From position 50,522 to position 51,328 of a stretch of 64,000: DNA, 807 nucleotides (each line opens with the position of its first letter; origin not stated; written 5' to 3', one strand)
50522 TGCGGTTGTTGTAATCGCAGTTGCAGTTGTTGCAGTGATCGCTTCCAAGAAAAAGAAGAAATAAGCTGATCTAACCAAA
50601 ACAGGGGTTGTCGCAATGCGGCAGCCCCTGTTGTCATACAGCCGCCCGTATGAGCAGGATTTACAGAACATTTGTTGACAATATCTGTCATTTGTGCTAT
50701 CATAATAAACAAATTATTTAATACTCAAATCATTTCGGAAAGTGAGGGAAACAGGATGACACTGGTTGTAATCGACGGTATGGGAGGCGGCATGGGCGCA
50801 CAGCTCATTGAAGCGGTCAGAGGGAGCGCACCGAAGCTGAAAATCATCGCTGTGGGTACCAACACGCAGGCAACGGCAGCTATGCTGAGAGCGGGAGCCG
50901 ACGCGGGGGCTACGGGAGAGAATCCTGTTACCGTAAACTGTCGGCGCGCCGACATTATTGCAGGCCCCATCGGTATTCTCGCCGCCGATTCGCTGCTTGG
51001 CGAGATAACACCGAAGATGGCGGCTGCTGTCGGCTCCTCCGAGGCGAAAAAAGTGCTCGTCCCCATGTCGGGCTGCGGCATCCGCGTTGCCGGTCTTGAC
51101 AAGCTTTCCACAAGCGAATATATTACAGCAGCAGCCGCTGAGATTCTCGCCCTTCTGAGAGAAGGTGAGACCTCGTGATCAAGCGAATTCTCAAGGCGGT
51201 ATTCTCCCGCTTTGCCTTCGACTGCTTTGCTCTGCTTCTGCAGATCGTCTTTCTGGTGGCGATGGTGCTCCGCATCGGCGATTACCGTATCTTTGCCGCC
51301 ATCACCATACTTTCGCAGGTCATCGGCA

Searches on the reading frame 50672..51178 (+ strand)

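Call 16: search_protein_families(library=pfam, proteins=[window:50672-51178:+], max_evalue=0.00001)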
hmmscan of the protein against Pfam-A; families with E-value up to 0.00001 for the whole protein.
window:50672-51178:+ (168 aa): 1 family
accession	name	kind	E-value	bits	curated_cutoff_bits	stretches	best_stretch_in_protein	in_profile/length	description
PF12953.12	DUF3842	-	3.1e-46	157.4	28.5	1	31-157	2-129/130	Domain of unknown function (DUF3842)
